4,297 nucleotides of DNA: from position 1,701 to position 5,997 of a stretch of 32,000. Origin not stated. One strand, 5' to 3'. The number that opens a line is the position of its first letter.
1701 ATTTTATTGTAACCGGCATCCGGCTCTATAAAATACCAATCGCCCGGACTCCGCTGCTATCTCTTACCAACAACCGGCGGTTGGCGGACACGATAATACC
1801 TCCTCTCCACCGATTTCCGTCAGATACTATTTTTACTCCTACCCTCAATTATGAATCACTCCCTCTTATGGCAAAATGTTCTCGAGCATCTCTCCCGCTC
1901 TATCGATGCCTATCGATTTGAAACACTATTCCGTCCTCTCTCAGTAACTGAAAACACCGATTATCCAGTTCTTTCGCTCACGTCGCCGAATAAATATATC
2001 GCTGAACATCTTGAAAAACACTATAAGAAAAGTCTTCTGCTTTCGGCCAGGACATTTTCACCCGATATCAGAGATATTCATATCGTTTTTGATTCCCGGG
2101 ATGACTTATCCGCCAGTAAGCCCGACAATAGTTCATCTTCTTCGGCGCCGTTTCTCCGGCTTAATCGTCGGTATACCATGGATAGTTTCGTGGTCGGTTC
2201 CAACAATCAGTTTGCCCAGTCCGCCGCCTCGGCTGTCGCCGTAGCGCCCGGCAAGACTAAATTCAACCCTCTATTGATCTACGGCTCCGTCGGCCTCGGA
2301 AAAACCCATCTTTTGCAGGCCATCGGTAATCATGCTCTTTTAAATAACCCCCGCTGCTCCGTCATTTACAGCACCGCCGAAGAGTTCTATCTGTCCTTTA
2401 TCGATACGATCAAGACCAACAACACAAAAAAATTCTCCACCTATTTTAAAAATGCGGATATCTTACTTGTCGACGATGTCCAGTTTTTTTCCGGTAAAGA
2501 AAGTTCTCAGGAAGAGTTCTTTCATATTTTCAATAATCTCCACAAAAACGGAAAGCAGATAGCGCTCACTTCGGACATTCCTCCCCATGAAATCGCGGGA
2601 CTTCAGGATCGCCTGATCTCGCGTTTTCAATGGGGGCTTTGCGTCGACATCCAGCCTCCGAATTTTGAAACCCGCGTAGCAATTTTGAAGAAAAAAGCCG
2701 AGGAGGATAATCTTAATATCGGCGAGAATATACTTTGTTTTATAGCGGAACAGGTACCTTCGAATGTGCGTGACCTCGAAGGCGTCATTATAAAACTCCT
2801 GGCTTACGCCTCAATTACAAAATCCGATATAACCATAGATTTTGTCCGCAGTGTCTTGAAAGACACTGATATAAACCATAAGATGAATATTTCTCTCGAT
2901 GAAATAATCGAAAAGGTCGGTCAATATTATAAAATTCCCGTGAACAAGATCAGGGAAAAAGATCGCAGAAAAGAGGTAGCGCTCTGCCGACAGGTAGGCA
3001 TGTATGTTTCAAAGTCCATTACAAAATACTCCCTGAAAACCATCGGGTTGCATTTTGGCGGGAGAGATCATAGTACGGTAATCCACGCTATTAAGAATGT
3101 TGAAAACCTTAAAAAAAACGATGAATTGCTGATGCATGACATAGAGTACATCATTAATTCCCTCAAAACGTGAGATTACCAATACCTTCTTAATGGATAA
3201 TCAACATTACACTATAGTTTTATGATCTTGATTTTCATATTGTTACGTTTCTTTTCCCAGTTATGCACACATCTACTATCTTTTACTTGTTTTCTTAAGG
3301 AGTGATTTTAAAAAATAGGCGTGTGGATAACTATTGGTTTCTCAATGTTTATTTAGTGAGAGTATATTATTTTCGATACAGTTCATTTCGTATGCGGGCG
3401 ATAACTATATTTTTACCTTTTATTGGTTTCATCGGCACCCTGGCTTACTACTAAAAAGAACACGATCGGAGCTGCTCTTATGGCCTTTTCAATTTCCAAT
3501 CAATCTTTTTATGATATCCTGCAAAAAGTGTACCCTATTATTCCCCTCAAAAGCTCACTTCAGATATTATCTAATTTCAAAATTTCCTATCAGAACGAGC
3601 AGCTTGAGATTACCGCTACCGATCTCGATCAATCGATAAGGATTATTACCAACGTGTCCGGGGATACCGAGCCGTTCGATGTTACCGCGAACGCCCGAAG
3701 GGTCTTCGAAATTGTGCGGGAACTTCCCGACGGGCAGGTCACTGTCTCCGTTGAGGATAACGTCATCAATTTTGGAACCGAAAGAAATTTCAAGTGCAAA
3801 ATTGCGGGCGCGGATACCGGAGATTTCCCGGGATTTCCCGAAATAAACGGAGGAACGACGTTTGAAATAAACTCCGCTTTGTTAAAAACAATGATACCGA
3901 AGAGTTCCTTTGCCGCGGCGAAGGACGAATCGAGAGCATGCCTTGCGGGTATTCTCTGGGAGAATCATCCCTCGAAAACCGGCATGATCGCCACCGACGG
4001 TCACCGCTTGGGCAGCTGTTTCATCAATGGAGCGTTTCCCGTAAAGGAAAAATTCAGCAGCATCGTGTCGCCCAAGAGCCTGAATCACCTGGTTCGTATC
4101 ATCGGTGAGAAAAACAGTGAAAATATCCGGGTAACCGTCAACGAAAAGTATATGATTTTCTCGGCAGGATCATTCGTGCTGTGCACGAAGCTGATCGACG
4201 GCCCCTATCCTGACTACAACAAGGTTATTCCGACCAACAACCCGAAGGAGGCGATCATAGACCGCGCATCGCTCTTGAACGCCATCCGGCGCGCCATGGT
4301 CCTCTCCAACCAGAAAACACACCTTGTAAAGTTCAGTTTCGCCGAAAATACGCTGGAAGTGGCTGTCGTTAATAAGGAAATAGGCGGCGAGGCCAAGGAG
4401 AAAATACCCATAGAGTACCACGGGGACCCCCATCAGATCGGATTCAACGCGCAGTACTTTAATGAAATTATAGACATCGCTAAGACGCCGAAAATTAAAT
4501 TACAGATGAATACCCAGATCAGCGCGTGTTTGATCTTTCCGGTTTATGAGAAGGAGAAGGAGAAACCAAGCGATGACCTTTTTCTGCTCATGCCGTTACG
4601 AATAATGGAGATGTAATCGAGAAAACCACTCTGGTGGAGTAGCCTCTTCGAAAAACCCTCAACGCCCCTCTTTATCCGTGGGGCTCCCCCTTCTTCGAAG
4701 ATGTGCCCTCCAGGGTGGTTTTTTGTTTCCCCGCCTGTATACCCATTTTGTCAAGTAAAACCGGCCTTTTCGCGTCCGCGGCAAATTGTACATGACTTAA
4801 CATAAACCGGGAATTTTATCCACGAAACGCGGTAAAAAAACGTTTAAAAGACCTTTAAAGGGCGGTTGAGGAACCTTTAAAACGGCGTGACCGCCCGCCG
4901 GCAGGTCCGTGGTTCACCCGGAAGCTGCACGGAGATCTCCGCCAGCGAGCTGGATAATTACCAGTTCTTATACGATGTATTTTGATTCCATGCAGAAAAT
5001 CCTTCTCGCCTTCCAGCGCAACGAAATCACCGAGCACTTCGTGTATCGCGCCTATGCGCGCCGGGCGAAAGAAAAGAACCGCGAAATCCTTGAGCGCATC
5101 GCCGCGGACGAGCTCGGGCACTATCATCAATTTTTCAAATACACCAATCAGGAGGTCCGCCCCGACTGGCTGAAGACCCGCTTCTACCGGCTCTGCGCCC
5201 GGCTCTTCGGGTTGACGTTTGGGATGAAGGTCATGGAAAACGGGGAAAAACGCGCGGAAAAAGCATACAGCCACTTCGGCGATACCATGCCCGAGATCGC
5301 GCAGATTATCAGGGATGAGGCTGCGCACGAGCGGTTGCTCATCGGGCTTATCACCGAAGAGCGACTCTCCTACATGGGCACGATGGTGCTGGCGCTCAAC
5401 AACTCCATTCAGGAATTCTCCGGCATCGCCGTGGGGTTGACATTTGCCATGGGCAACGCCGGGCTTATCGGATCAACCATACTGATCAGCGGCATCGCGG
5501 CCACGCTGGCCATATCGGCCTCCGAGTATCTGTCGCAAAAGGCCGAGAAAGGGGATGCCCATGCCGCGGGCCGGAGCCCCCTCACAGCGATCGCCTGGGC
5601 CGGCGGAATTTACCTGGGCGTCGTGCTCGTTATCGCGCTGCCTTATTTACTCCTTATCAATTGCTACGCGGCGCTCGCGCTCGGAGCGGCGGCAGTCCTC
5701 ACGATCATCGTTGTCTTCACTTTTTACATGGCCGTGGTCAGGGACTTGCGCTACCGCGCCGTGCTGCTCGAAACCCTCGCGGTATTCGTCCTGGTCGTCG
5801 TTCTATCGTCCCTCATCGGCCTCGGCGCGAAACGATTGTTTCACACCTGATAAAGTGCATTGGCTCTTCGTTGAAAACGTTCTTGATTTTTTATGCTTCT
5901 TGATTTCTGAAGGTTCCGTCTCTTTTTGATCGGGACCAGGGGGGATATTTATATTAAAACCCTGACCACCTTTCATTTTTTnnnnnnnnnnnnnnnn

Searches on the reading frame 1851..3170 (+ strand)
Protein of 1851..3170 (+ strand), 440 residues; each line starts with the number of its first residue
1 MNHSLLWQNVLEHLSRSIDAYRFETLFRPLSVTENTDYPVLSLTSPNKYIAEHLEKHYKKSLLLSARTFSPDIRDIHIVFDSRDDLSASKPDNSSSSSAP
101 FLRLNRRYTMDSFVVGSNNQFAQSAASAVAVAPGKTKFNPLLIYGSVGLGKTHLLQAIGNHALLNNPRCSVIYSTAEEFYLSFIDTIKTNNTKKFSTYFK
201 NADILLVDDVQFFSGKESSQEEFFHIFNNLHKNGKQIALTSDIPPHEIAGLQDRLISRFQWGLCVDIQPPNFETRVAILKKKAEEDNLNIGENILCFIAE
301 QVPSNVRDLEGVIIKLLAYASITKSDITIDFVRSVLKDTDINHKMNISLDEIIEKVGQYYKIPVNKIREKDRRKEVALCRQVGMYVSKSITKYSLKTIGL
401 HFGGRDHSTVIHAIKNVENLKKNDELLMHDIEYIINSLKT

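Call 24: search_protein_families(library=pfam, proteins=[window:1851-3170:+], max_evalue=0.001)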
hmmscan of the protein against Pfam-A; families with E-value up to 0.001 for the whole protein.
window:1851-3170:+ (440 aa): 7 families
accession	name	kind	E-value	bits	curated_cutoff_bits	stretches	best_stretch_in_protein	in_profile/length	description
PF00308.24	Bac_DnaA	-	6.6e-64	215.4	23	1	104-266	1-162/162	Bacterial DnaA ATPAse domain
PF08299.17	Bac_DnaA_C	-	7.7e-25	87.2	31.5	1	350-417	2-69/69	Bacterial dnaA protein helix-turn-helix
PF11638.13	DnaA_N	-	4.4e-08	33.2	24.6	1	6-63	3-60/65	DnaA N-terminal domain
PF01695.23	IstB_IS21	-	1.8e-06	28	24.1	1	141-244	95-195/238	IstB-like ATP binding protein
PF01637.24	ATPase_2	-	0.00024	21.4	33.2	1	137-242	19-117/225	ATPase domain predominantly from Archaea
PF00004.35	AAA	-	0.00033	21.5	21.2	1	141-227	1-92/131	ATPase family associated with various cellular activities (AAA)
PF22688.2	Hda_lid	-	0.00089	19.6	27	0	274-336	3-65/65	Hda, lid domain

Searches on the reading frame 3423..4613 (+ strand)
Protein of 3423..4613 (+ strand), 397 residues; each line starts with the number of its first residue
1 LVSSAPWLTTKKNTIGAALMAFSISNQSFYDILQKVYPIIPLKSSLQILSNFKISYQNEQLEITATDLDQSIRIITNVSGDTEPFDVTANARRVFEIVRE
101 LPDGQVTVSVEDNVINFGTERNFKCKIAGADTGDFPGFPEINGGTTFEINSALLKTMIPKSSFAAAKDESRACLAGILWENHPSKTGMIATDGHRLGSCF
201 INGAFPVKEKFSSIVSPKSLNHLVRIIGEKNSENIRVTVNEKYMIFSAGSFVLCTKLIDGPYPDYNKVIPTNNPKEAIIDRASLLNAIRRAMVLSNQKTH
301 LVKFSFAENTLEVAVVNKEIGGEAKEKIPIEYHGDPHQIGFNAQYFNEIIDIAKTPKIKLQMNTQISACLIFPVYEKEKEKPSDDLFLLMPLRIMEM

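Call 24: search_protein_families(library=pfam, proteins=[window:3423-4613:+], max_evalue=0.001)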
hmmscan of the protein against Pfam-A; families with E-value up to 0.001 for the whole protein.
window:3423-4613:+ (397 aa): 3 families
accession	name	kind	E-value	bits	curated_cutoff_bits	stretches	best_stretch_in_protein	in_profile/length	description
PF02767.21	DNA_pol3_beta_2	-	2.2e-23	83.2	27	1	148-264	1-116/116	DNA polymerase III beta subunit, central domain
PF00712.24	DNA_pol3_beta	-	7.8e-23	81.3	24.4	1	20-137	1-118/120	DNA polymerase III beta subunit, N-terminal domain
PF02768.20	DNA_pol3_beta_3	-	5.5e-22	78.3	27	1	267-377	2-111/121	DNA polymerase III beta subunit, C-terminal domain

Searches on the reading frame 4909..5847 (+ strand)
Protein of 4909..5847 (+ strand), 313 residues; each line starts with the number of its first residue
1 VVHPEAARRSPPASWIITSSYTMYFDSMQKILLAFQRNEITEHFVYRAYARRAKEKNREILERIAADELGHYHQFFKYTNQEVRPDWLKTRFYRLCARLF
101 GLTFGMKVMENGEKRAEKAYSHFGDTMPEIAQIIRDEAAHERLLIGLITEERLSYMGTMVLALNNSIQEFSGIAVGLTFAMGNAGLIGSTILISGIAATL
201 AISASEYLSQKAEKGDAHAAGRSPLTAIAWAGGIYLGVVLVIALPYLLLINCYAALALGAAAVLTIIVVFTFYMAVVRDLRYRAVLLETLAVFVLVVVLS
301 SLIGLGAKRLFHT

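Call 24: search_protein_families(library=pfam, proteins=[window:4909-5847:+], max_evalue=0.001)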
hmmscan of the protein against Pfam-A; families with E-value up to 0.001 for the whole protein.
window:4909-5847:+ (313 aa): 1 family
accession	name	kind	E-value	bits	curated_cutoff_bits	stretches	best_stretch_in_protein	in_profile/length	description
PF02915.23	Rubrerythrin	-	1.4e-05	25.9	22.8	1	37-81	8-55/137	Rubrerythrin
